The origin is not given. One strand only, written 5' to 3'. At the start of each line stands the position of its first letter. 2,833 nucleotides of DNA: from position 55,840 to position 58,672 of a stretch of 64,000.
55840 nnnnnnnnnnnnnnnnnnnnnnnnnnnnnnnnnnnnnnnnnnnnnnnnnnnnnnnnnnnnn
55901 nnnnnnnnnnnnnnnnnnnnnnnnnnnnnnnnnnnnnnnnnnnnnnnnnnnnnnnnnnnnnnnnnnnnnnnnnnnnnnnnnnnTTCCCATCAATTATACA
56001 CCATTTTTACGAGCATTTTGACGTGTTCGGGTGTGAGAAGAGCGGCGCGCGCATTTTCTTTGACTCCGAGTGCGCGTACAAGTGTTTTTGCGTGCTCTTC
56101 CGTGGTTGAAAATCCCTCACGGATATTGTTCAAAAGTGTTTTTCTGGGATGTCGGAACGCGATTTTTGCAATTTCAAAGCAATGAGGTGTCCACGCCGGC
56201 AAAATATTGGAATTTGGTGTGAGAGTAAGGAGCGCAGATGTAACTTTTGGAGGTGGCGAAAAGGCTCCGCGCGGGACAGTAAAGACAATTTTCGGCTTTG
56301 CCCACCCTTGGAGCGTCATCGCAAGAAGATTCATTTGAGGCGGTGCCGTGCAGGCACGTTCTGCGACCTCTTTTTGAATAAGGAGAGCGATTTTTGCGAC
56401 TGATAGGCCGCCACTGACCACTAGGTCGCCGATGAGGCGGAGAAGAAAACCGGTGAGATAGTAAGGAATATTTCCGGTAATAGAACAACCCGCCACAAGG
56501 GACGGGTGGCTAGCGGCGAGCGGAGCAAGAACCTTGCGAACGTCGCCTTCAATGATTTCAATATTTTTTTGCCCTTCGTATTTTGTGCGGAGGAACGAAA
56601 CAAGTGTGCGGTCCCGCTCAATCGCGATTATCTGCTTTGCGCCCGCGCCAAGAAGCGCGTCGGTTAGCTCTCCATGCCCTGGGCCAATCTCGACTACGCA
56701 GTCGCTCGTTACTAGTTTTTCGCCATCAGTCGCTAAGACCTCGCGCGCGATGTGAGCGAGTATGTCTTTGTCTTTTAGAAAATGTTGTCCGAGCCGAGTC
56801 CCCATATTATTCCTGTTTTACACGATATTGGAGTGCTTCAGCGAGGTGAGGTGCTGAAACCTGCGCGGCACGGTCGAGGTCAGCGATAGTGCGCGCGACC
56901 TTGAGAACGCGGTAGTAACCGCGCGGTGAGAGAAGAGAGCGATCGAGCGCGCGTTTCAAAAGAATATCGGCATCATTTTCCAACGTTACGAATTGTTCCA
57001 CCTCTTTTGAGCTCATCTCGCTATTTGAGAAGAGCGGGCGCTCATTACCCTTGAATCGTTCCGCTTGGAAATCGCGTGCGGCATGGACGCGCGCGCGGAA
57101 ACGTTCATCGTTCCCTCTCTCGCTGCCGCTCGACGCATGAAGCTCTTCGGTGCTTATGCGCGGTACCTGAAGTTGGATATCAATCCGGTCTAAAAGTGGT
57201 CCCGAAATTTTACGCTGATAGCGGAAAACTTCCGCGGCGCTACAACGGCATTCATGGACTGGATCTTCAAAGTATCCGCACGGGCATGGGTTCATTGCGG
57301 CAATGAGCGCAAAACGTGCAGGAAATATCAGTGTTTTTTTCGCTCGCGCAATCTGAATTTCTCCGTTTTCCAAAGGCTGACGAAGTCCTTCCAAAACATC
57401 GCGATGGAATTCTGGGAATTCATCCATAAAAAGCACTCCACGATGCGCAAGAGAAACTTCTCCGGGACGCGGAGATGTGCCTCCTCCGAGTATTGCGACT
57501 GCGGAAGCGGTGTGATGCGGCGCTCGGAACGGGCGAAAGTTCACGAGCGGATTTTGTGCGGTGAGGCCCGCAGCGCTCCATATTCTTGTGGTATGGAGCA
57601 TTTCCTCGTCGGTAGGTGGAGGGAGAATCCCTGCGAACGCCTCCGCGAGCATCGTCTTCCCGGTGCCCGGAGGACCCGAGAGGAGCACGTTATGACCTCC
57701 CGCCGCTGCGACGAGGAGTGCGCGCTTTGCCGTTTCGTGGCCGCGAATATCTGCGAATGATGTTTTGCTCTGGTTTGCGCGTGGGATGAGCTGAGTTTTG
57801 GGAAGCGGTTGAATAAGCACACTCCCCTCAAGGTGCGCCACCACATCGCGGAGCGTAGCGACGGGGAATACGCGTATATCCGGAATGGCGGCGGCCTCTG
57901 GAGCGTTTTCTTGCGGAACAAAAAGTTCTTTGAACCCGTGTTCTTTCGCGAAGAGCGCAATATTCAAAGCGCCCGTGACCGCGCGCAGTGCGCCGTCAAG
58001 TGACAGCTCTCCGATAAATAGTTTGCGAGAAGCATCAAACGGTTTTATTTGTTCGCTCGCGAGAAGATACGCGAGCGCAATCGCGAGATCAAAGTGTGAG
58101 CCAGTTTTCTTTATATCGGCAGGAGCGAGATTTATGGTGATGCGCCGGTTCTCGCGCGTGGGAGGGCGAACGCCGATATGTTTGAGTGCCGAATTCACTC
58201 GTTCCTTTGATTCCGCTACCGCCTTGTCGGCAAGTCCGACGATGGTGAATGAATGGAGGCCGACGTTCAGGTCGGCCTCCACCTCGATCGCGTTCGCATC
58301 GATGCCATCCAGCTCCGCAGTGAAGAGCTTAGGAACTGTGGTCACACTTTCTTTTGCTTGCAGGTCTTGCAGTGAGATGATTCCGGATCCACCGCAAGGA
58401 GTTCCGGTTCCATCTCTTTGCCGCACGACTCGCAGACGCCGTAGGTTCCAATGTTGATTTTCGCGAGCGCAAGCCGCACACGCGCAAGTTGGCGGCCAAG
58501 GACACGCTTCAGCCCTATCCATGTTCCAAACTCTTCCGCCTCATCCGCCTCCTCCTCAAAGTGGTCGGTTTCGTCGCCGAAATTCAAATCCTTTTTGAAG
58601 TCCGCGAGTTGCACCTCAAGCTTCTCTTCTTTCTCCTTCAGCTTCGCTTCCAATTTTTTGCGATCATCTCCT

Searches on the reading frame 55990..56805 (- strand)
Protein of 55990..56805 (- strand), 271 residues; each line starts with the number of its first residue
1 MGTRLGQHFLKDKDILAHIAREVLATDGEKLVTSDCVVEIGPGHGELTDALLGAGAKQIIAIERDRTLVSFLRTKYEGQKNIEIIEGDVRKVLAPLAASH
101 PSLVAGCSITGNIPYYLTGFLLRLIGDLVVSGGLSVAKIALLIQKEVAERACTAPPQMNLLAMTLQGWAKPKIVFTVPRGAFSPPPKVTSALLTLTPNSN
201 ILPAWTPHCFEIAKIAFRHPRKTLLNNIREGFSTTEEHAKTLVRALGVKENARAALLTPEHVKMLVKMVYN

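Call 60: search_protein_families(library=pfam, proteins=[window:55990-56805:-], max_evalue=0.00001)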
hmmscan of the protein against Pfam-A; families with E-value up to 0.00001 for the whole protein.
window:55990-56805:- (271 aa): 1 family
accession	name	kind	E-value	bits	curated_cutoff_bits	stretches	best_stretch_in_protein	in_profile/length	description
PF00398.26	RrnaAD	-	1.2e-35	123.3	24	1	3-266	6-258/263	Ribosomal RNA adenine dimethylase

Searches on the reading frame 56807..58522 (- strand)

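Call 60: search_protein_families(library=pfam, proteins=[window:56807-58522:-], max_evalue=0.00001)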
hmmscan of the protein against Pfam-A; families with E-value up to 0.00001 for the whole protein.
window:56807-58522:- (571 aa): 5 families
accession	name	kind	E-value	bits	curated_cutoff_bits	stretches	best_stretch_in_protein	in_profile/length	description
PF01078.27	Mg_chelatase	-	2.6e-91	305.1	20.3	1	256-460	2-206/207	Magnesium chelatase, subunit ChlI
PF13541.12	ChlI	-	1.1e-40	138.7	27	1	81-206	1-121/121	Subunit ChlI of Mg-chelatase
PF13335.12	Mg_chelatase_C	-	3.2e-28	98.6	26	1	473-567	5-94/94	Magnesium chelatase, subunit ChlI C-terminal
PF07728.20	AAA_5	-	7.9e-11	42.6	22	1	278-414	1-125/139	AAA domain (dynein-related subfamily)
PF00493.29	MCM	-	8.9e-11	41.8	23.3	1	274-449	55-200/224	MCM P-loop domain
